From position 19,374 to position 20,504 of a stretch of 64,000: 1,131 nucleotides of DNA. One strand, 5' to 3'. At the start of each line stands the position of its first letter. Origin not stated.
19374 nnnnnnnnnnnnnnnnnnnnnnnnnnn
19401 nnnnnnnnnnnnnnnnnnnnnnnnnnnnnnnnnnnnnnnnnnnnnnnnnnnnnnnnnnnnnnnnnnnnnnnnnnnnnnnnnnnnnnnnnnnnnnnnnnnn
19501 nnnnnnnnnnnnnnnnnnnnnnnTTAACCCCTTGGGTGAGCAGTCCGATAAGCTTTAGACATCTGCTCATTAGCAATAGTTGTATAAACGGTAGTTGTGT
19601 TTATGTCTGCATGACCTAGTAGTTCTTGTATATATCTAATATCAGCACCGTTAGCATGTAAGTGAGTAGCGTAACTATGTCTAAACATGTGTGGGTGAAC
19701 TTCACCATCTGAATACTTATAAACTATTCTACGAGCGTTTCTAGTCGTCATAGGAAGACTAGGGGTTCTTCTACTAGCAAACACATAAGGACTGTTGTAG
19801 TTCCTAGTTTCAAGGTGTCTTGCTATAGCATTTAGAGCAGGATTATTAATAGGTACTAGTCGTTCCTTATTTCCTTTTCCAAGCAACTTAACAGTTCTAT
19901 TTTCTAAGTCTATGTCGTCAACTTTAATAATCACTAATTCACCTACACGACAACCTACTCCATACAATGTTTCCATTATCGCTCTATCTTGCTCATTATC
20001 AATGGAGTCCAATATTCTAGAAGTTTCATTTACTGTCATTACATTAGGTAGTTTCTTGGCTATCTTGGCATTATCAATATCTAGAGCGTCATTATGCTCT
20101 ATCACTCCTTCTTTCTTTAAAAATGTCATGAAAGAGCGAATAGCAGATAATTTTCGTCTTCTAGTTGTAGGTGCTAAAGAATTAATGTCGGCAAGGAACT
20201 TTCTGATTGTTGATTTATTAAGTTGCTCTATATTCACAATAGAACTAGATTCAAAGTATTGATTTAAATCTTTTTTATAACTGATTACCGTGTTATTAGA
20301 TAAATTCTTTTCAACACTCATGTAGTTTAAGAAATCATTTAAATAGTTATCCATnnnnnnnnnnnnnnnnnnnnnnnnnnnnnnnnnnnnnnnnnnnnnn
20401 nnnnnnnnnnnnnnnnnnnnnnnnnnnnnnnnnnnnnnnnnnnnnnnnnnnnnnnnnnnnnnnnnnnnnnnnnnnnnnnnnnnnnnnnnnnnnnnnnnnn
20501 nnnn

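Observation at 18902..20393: Phage sigma factor gene overlapping convergently (35 bp) with an early-promoter-driven Xer-like tyrosine recombinase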

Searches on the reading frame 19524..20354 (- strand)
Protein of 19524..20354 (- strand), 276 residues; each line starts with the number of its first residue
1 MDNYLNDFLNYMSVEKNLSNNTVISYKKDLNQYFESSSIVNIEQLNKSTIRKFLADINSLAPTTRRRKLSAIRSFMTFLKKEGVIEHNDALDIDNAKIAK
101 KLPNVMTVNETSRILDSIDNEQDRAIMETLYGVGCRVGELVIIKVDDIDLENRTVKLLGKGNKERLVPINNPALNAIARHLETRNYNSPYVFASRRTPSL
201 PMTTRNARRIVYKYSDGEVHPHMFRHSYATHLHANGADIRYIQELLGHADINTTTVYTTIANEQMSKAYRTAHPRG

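Call 4: search_protein_families(library=pfam, proteins=[window:19524-20354:-], max_evalue=0.01)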
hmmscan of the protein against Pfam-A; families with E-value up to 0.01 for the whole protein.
window:19524-20354:- (276 aa): 3 families
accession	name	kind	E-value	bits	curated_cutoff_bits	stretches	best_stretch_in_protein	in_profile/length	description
PF00589.27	Phage_integrase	-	4.7e-38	131.1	27.1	1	105-262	2-170/172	Phage integrase family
PF02899.23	Phage_int_SAM_1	-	7e-17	61.9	22.3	1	5-83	1-83/83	Phage integrase, N-terminal SAM-like domain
PF13495.12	Phage_int_SAM_4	-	0.0037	18.1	27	0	5-77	2-76/85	Phage integrase, N-terminal SAM-like domain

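Call 6: search_dna_similar(query=window:19524-20354:-, collection=phages, mode=protein, max_rows=30)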
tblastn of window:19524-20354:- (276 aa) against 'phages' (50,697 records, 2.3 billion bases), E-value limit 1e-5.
Records with a match: 1080; places in all: 1114; records where one place covers at least 80% of the query: 644.
Best place of each record, by identity: <60% 1080.
By first word of the organism name: Mycobacterium 270; Gordonia 100; Staphylococcus 94; Bacteriophage 76; Streptococcus 76; Bacillus 70; Pseudomonas 50; Arthrobacter 48; Helicobacter 37; Klebsiella 35; and 60 more.
By host as written in the record: Mycobacterium smegmatis mc2 155 167; - 121; Gordonia terrae 3612 78; Mycobacterium smegmatis mc#155 42; Staphylococcus aureus 38; Helicobacter pylori 24; Klebsiella pneumoniae 24; Arthrobacter globiformis NRRL B-2979 SEA 20; and 296 more.
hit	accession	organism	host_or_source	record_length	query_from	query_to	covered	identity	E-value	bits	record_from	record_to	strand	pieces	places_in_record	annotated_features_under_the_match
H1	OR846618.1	Enterococcus phage Efs 1-1-1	Enterococcus faecalis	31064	1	276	100%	35.1%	1e-52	189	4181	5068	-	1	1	record has no annotation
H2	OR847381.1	Listeria phage LM 4-11-1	Listeria monocytogenes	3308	1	276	100%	35.1%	3e-53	191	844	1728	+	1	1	record has no annotation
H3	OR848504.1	Listeria phage LM 4-14-1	Listeria monocytogenes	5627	1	276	100%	35.1%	3e-53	191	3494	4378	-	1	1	record has no annotation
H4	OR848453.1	Listeria phage LM 4-14-1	Listeria monocytogenes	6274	1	276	100%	34.9%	9e-49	178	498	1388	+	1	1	record has no annotation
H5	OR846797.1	Listeria phage LM 4-11-1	Listeria monocytogenes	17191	1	276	100%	34.9%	9e-49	178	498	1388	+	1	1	record has no annotation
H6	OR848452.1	Listeria phage LM 4-14-1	Listeria monocytogenes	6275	1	276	100%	34.2%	1e-48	178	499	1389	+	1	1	record has no annotation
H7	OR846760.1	Listeria phage LM 4-11-1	Listeria monocytogenes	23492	1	276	100%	34.2%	1e-48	178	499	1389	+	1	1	record has no annotation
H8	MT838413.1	Bacteriophage sp.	human fecal samples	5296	5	275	98%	34.8%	1e-42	160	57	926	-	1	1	record has no annotation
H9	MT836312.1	Bacteriophage sp.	human fecal samples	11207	5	275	98%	34.8%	3e-39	150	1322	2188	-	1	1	record has no annotation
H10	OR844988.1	Staphylococcus phage SA 1306 Kay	Staphylococcus aureus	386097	8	276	97%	34.8%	1e-40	155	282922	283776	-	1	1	record has no annotation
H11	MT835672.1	Bacteriophage sp.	human fecal samples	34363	10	275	96%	35.2%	4e-42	159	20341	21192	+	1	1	record has no annotation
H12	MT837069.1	Bacteriophage sp.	human fecal samples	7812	2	274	99%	34.0%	1e-37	146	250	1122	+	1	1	record has no annotation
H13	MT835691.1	Bacteriophage sp.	human fecal samples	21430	10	275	96%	34.4%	7e-41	155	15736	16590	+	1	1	record has no annotation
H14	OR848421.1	Listeria phage LM 4-14-1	Listeria monocytogenes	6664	8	276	97%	33.6%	5e-43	161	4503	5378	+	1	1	record has no annotation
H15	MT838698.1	Bacteriophage sp.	human fecal samples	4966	10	275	96%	33.4%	2e-37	145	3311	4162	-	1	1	record has no annotation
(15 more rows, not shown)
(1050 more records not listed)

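Call 15: find_homologous_proteins(query=window:19524-20354:-)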
Query window:19524-20354:- (276 aa): 6405 proteins with E <= 0.001 among 6806 candidates; the best 120 are listed.
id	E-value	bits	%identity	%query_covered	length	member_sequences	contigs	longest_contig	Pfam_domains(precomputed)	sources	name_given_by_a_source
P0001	2.5e-177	605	100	100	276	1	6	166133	PF00589.28,PF02899.24,PF22823.3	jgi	jgi:site-specific recombinase XerD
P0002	7.7e-129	446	71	100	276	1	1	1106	PF00589.28,PF02899.24,PF22823.3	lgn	-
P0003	1.6e-126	439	73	100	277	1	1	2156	PF00589.28,PF02899.24,PF22823.3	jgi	jgi:integrase/recombinase XerD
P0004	1.2e-123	429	70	100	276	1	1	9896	PF00589.28,PF02899.24,PF22823.3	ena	-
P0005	4.5e-123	428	68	100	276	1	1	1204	PF13495.13,PF00589.28,PF02899.24,PF22823.3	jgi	jgi:site-specific recombinase XerD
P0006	5.9e-123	427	69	100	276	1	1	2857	PF13495.13,PF00589.28,PF02899.24,PF22823.3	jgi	jgi:integrase/recombinase XerC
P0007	2.6e-121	422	70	100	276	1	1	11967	PF13495.13,PF00589.28,PF02899.24,PF22823.3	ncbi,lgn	ncbi:MAG: tyrosine-type recombinase/integrase [Psychrobacillus sp.]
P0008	2.7e-119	415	68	100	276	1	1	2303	PF00589.28,PF02899.24,PF22823.3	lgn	-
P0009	3.1e-119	415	68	100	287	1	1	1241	PF00589.28,PF02899.24,PF22823.3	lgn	-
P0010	5.4e-119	414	65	100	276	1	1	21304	PF00589.28,PF02899.24,PF22823.3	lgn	-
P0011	9.0e-119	413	67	100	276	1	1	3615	PF13495.13,PF00589.28,PF02899.24,PF22823.3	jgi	jgi:integrase/recombinase XerD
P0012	9.9e-119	413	67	100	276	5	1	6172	PF13495.13,PF00589.28,PF02899.24,PF22823.3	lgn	-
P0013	1.8e-118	412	65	100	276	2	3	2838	PF00589.28,PF02899.24,PF22823.3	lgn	-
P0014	3.3e-118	412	67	100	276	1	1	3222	PF13495.13,PF00589.28,PF02899.24,PF22823.3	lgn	-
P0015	1.7e-117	409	67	100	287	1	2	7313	PF13495.13,PF00589.28,PF02899.24,PF22823.3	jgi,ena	-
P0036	2.8e-68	248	43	100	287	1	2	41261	PF00589.28,PF02899.24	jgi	jgi:site-specific recombinase XerD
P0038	1.5e-62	229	44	100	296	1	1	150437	PF00589.28,PF02899.24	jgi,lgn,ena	-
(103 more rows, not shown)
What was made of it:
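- Closest known: XerC/XerD and the single-recombinase Xer systems. Different: About 35-40% identical to cellular Xer proteins (calls 6, 15).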

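Call 16: search_protein_families(library=ncbifam, proteins=[window:19524-20354:-], max_evalue=0.001)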
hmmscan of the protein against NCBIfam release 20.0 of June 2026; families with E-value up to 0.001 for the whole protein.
window:19524-20354:- (276 aa): 13 families
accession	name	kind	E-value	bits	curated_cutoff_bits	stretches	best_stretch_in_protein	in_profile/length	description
TIGR02225.1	recomb_XerD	equivalog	1.6e-75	254.2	329.6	1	7-275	2-289/290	site-specific tyrosine recombinase XerD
TIGR02224.1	recomb_XerC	equivalog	2e-74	250.6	335.15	1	7-275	2-292/295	tyrosine recombinase XerC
NF001399.0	PRK00283.1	subfamily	6.3e-73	245.6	279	1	3-276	7-299/300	tyrosine recombinase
NF040815.2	recomb_XerA_Arch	equivalog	2.8e-62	210.7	220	1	6-269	1-263/263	site-specific tyrosine recombinase/integron integrase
NF002331.0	PRK01287.1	subfamily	3.1e-40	138.3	371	1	55-274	90-326/365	site-specific tyrosine recombinase XerC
TIGR02249.1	integrase_gron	subfamily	2e-38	132.5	265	2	15-184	11-180/315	integron integrase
NF003462.0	PRK05084.1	equivalog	2.2e-27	95.8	267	1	118-271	192-355/360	tyrosine recombinase XerS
NF011946.0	PRK15417.1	equivalog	6e-21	75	435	2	219-262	274-317/337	integron integrase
NF002685.0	PRK02436.1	equivalog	1.8e-16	60.7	178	1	3-252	3-238/245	site-specific tyrosine recombinase XerD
NF007370.0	PRK09870.1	subfamily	2.4e-13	50.1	221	1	100-261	7-180/200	tyrosine-type DNA invertase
NF007371.0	PRK09871.1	subfamily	5.7e-11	42.3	222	1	121-261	26-175/198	tyrosine-type DNA invertase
NF040693.1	recomb_GmtY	equivalog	5e-09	35.9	340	1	208-268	379-440/441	gamma-mobile-trio recombinase GmtY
NF041502.1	integrase_1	equivalog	6.1e-06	25.2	350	1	219-266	319-366/484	site-specific integrase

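Call 17: find_encoding_contigs(protein=P0001, flank=10000, max_places=6)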
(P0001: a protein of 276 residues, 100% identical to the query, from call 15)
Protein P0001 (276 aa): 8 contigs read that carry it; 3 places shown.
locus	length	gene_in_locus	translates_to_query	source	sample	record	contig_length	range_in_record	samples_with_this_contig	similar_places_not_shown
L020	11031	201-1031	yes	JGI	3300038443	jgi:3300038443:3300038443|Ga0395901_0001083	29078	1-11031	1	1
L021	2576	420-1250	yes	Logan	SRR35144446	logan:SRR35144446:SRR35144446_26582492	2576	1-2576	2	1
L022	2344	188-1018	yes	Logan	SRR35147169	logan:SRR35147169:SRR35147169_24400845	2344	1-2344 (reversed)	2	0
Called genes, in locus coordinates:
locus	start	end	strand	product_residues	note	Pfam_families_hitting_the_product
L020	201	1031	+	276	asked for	PF02899:Phage_int_SAM_1, PF00589:Phage_integrase, PF22823:MrpR_C_cat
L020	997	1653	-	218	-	PF04297:UPF0122 (weak), PF04545:Sigma70_r4, PF08281:Sigma70_r4_2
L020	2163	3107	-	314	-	PF00575:S1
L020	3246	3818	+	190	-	-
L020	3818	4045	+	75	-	-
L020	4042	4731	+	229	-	PF00149:Metallophos, PF12850:Metallophos_2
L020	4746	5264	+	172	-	-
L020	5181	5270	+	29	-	-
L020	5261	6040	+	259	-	PF23023:Anti-Pycsar_Apyc1, PF00753:Lactamase_B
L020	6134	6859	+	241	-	PF06725:3D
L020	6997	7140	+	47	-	-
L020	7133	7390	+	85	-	-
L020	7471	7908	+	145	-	PF05014:Nuc_deoxyrib_tr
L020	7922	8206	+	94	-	-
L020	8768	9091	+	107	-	-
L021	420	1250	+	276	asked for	PF02899:Phage_int_SAM_1, PF00589:Phage_integrase, PF22823:MrpR_C_cat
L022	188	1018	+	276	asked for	PF02899:Phage_int_SAM_1, PF00589:Phage_integrase, PF22823:MrpR_C_cat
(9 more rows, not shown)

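Call 24: find_encoding_contigs(protein=P0038, flank=10000, max_places=3)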
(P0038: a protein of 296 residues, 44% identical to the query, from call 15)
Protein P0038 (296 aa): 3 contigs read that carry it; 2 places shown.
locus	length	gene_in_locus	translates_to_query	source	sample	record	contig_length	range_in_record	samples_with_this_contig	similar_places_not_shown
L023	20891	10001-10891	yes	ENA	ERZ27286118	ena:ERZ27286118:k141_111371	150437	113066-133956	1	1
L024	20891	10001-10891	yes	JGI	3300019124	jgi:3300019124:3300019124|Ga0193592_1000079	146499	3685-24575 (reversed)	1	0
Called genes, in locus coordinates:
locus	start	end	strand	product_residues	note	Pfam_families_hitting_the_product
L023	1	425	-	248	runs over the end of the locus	-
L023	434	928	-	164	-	-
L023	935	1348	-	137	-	-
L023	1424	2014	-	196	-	-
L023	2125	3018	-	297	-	PF25209:Phage_capsid_4 (weak)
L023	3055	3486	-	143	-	-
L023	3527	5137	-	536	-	PF27290:YonD_N (faint)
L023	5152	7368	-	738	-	PF04233:Phage_Mu_F (weak)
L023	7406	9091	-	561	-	PF03237:Terminase_6N (weak)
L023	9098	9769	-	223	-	-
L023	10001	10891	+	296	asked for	PF02899:Phage_int_SAM_1, PF00589:Phage_integrase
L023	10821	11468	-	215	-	PF04542:Sigma70_r2 (weak), PF08281:Sigma70_r4_2, PF04545:Sigma70_r4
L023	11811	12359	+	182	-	PF06908:YpsA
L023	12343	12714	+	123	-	PF02675:AdoMet_dc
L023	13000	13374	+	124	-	-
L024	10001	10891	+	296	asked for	PF02899:Phage_int_SAM_1, PF00589:Phage_integrase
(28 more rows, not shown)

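Call 25: find_encoding_contigs(protein=P0036, flank=10000, max_places=3)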
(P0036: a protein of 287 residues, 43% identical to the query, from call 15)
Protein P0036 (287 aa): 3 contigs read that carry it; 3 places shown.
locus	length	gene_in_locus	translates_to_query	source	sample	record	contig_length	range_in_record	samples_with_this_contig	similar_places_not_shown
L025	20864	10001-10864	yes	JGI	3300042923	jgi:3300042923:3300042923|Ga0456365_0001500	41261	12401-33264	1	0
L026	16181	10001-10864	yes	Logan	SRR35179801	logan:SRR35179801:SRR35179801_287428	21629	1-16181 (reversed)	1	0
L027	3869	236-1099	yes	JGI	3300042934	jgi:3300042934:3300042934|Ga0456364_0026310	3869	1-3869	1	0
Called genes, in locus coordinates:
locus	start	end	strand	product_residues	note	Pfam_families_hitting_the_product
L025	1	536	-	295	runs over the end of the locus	-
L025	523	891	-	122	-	-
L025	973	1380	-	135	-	PF23140:Gp80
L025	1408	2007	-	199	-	-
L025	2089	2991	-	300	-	PF25209:Phage_capsid_4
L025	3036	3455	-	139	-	-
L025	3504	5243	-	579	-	PF27290:YonD_N (faint)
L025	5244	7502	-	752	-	PF04233:Phage_Mu_F (weak)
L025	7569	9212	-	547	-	PF04466:Terminase_3 (faint), PF03237:Terminase_6N (weak)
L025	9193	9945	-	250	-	-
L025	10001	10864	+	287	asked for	PF02899:Phage_int_SAM_1, PF00589:Phage_integrase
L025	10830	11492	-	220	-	PF04542:Sigma70_r2, PF08281:Sigma70_r4_2, PF04545:Sigma70_r4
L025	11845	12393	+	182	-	PF00625:Guanylate_kin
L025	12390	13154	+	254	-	PF00149:Metallophos, PF12850:Metallophos_2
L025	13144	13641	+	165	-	-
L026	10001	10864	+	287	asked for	PF02899:Phage_int_SAM_1, PF00589:Phage_integrase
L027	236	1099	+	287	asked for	PF02899:Phage_int_SAM_1, PF00589:Phage_integrase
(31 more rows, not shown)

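Call 46: search_solved_structures(query=window:19524-20354:-, show_alignments=2, max_evalue=1e-10)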
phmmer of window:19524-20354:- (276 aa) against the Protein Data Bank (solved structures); distinct sequences matched with E-value up to 1e-10: 10.
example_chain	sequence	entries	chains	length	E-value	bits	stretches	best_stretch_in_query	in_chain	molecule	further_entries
4a8e_A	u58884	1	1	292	3.7e-43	151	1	2-272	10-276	PROBABLE TYROSINE RECOMBINASE XERC-LIKE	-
1a0p_A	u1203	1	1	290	4.2e-37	131.1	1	6-267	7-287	SITE-SPECIFIC RECOMBINASE XERD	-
9i5v_14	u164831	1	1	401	8.9e-30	107.1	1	5-275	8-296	Ribosome-associated translation inhibitor RaiA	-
5dcf_A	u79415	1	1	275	3.6e-29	105.1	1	118-275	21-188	Tyrosine recombinase XerD,DNA translocase FtsK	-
5hxy_A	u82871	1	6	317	1.6e-26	96.5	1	3-275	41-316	Tyrosine recombinase XerA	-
2a3v_A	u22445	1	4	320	6.5e-20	74.8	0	219-263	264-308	site-specific recombinase IntI4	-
5vfz_A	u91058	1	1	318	4.7e-13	52.3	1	50-268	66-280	Gp33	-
5c6k_A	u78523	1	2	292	4.8e-13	52.3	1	44-269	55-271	Integrase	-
5jjv_A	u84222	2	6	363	4.1e-12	49.3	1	95-268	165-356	Tyrosine recombinase XerH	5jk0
5dor_A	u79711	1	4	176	1.9e-11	47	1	106-269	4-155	Integrase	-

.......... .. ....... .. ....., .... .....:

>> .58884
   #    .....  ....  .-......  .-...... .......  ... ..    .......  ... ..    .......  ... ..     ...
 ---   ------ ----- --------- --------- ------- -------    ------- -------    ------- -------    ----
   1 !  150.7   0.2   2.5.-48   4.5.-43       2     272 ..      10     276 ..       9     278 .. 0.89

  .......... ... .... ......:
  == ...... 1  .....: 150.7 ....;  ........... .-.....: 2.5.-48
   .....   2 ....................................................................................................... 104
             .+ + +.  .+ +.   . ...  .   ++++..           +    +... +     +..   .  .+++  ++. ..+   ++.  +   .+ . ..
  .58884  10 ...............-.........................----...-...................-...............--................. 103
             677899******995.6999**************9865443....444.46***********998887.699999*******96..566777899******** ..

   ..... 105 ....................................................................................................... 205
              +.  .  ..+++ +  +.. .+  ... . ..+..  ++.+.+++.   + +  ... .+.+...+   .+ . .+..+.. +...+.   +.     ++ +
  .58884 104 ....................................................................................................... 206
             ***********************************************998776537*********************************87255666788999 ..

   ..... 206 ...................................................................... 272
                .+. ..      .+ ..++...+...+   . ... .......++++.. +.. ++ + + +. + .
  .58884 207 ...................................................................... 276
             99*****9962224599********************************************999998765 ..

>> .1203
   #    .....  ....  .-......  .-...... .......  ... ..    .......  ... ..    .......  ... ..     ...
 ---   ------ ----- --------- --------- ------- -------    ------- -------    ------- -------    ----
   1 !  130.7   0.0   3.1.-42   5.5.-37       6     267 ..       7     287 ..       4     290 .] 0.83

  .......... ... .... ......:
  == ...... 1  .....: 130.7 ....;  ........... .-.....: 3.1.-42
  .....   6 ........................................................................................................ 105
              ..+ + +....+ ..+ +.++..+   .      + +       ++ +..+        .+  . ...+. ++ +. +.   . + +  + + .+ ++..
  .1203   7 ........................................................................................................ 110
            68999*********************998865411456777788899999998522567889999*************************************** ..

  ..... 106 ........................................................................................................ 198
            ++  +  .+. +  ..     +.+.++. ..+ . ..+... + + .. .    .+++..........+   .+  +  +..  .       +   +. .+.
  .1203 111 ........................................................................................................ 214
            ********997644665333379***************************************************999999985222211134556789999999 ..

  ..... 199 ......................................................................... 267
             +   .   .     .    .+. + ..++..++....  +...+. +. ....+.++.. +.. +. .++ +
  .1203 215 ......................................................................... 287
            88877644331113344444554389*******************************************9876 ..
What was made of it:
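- On Lambda-Int-type phage integrases: The protein is 276 aa and is fully covered by the SAM-like core-binding and catalytic domains (calls 4, 46).
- The best similarity is full-length to XerD, XerC and XerA (calls 16, 46).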
